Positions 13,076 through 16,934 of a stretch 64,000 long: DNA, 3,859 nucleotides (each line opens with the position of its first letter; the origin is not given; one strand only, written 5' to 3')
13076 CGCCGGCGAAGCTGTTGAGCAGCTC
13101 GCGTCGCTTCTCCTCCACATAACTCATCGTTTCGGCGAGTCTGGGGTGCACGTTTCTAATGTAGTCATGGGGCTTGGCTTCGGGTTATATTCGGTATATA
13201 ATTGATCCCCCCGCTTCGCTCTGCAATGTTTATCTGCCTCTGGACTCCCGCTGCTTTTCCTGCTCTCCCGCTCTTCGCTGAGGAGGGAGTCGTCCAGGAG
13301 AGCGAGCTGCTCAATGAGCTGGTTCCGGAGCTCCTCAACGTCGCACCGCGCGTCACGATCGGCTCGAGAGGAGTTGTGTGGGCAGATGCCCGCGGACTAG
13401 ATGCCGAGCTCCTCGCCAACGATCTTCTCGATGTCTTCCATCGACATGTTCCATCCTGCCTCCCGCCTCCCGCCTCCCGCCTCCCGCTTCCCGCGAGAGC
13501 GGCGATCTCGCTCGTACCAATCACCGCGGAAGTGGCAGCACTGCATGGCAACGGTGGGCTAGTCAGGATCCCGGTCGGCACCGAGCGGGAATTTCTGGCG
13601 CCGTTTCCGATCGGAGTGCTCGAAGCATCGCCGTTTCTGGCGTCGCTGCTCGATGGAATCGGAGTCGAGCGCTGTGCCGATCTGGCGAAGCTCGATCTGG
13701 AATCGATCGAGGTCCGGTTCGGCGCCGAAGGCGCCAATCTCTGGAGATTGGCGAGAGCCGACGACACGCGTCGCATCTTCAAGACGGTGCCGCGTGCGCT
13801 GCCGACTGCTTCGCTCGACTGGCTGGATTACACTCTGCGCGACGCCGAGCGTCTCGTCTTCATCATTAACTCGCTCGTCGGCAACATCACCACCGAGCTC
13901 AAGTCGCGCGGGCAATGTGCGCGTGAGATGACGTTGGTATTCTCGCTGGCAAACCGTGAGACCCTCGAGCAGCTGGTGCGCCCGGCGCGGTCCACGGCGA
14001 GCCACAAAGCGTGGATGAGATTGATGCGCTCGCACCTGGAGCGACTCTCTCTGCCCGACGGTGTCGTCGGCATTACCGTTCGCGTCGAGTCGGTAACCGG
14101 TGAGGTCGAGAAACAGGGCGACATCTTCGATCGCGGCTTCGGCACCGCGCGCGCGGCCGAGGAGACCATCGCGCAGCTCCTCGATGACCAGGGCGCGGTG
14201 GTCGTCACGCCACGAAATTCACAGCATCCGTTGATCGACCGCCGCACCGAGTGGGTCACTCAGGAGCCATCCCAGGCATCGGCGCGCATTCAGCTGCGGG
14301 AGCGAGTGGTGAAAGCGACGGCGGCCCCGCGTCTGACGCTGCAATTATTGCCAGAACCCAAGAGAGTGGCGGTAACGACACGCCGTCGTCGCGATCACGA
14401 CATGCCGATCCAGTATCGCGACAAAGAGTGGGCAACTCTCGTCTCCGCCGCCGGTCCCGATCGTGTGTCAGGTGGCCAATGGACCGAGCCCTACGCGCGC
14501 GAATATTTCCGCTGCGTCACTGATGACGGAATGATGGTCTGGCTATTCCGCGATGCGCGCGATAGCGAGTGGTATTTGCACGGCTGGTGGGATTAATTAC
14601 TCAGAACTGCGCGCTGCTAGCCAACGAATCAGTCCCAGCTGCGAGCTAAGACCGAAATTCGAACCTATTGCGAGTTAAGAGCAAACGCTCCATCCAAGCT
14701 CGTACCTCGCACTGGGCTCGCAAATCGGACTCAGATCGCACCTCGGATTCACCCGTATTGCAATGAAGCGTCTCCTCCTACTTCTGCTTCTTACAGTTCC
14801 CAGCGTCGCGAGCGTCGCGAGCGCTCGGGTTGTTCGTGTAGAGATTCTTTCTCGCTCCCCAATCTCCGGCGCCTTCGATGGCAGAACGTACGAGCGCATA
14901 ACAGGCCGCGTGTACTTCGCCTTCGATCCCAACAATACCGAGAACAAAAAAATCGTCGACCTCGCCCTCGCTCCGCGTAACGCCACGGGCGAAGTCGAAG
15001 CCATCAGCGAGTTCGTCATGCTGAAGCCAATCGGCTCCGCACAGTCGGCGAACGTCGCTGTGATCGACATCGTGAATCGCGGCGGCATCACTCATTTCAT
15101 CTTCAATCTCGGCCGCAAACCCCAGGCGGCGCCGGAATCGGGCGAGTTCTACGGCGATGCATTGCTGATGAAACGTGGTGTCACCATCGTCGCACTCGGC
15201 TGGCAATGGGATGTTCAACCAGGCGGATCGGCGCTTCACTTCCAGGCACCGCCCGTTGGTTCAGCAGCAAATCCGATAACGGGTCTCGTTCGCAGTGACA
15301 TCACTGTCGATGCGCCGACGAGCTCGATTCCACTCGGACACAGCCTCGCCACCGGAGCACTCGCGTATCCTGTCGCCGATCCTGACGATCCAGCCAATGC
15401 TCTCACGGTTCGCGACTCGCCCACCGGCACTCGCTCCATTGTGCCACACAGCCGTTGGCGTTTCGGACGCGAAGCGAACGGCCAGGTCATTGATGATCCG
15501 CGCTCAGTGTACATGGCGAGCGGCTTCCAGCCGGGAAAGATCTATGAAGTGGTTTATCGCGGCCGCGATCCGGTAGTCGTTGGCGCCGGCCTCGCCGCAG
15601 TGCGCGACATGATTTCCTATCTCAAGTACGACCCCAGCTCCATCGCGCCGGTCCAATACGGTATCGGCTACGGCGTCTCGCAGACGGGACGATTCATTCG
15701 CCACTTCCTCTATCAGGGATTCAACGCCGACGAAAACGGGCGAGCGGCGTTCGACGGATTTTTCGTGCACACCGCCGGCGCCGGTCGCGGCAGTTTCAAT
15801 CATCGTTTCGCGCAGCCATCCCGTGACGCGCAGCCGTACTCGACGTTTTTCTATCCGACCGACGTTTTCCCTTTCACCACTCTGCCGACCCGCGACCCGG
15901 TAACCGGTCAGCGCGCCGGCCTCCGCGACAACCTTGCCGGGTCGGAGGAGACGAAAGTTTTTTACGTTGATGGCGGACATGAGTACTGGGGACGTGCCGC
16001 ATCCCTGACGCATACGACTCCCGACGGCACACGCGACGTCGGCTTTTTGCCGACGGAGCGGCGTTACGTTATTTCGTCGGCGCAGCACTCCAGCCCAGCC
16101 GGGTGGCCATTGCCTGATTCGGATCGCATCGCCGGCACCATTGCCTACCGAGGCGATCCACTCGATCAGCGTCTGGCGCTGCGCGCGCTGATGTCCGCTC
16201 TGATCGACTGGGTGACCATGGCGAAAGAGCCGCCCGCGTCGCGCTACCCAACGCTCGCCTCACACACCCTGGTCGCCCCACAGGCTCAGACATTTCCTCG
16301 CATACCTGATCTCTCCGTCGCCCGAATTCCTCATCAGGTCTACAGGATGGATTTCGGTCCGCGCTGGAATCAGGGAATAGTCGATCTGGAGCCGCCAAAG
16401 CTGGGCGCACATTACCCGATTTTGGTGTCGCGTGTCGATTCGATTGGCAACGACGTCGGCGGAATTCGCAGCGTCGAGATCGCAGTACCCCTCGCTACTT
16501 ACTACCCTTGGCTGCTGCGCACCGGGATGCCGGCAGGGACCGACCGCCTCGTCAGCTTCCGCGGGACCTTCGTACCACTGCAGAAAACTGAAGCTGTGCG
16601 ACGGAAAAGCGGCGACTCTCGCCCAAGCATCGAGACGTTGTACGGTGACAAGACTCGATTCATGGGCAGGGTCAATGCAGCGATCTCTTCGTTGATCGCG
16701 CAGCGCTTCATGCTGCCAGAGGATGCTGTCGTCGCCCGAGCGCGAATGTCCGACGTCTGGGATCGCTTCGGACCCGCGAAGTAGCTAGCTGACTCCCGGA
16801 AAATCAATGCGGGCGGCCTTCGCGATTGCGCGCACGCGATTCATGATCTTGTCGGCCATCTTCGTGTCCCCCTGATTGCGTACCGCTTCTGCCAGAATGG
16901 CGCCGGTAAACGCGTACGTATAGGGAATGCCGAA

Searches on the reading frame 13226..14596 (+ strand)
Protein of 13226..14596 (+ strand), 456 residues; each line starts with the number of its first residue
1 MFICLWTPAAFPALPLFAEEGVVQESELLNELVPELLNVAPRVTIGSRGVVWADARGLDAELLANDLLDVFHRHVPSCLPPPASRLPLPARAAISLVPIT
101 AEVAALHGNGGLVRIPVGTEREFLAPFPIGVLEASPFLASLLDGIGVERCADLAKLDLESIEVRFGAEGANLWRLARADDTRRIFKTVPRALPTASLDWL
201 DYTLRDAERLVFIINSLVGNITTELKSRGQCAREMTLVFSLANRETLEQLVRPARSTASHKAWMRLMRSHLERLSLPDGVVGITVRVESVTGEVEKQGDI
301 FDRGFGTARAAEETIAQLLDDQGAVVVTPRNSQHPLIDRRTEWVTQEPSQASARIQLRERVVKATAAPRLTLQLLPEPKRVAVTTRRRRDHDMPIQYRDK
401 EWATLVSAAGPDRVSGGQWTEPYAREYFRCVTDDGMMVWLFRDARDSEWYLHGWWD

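Call 8: search_protein_families(library=pfam, proteins=[window:13226-14596:+])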
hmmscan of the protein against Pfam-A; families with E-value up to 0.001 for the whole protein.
window:13226-14596:+ (456 aa): 0 families

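Call 10: find_encoding_contigs(protein=window:13226-14596:+, flank=10000, max_places=10)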
Protein window:13226-14596:+ (456 aa): no gene with exactly this product is on record in the collection.

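Call 46: search_protein_families(library=ncbifam, max_evalue=0.01, proteins=[window:13226-14596:+])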
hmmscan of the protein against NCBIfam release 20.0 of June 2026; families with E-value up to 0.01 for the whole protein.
window:13226-14596:+ (456 aa): 5 families
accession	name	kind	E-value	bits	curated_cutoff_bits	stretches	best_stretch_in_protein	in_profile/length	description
NF002751.0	PRK02794.1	equivalog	2.7e-09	36.4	371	1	121-327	205-412/425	DNA polymerase IV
NF002882.0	PRK03348.1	equivalog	8e-09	34.8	389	1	111-290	164-344/461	DNA polymerase IV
NF003015.0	PRK03858.1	subfamily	1.3e-08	34.3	367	1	101-269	149-319/399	DNA polymerase IV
NF002677.0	PRK02406.1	equivalog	1e-07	31.4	256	1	110-293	163-348/357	DNA polymerase IV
NF002492.0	PRK01810.1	equivalog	0.00098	17.9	399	1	140-320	198-378/412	DNA polymerase IV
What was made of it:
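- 13226..14596 (+): imuB-like gene (456 aa, Y-family polymerase paralogue). Weak NCBIfam Pol IV similarity (call 46).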

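Call 48: search_dna_similar(query=window:13226-14596:+, collection=plasmids, mode=protein, max_rows=15)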
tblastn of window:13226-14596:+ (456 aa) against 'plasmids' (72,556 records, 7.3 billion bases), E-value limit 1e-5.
Records with a match: 16; places in all: 17; records where one place covers at least 80% of the query: 0.
Best place of each record, by identity: <60% 16.
By first word of the organism name: Microvirga 4; Gluconobacter 4; Streptomyces 4; Sphingobium 3; Gemmatirosa 1.
By predicted mobility (MOB-suite, as given by PLSDB): non-mobilizable 11; conjugative 4; mobilizable 1.
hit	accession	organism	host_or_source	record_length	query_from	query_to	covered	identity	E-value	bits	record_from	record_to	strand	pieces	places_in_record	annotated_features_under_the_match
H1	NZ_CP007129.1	Gemmatirosa kalamazoonensis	-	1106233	140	456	70%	37.8%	2e-64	232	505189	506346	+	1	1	record has no annotation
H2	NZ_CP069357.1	Microvirga sp. VF16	Vachellia farnesiana,Cell culture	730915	94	455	79%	26.7%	2e-14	84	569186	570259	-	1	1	DNA polymerase Y family protein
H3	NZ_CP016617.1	Microvirga ossetica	Vicia alpestris,cell culture,nodules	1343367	94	455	79%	25.5%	4e-12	76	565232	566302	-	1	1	none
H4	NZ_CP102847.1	Microvirga terrae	soil,soil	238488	94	455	79%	25.4%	3e-11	74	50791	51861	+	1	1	DNA polymerase Y family protein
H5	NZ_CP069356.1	Microvirga sp. VF16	Vachellia farnesiana,Cell culture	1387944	105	455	77%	26.0%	4e-11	73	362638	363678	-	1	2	none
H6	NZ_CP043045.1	Gluconobacter thailandicus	Triticum aestivum,leaf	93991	115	455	75%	26.7%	1e-8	65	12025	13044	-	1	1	DNA polymerase Y family protein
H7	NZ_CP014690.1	Gluconobacter albidus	water kefir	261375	115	453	74%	26.4%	3e-8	64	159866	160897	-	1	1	DNA polymerase Y family protein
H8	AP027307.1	Sphingobium sp. RC1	-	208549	94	453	79%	24.7%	8e-12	76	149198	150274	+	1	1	nucleotidyltransferase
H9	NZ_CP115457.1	Sphingobium yanoikuyae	cell culture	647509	94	453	79%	24.7%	3e-8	64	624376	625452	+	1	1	DUF6504 family protein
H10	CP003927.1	Gluconobacter oxydans H24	-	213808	115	455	75%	25.3%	1e-6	59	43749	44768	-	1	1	Protein imuB | hypothetical protein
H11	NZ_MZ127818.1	Gluconobacter oxydans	-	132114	110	453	75%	24.9%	3e-6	57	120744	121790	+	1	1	DNA polymerase Y family protein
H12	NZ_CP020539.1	Sphingobium herbicidovorans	cell culture,soil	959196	94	453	79%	23.3%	9e-9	66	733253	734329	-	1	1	DUF6504 family protein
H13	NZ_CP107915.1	Streptomyces sp. NBC_00445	-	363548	99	301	45%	28.4%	7e-9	66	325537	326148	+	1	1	DNA polymerase Y family protein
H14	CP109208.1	Streptomyces althioticus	-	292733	115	252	30%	30.1%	8e-6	56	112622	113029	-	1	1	DNA polymerase Y family protein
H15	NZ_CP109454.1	Streptomyces cellulosae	-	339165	115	252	30%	30.1%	8e-6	56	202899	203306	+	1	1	DNA polymerase Y family protein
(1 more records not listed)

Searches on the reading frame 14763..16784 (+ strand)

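Call 25: search_protein_families(library=pfam, proteins=[window:14763-16784:+])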
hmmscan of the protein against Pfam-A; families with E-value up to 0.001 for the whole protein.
window:14763-16784:+ (673 aa): 1 family
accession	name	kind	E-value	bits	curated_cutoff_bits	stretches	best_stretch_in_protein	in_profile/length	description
PF20091.5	Abhydrolase_10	-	1.2e-28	100.6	23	1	295-656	167-425/429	Alpha/beta hydrolase domain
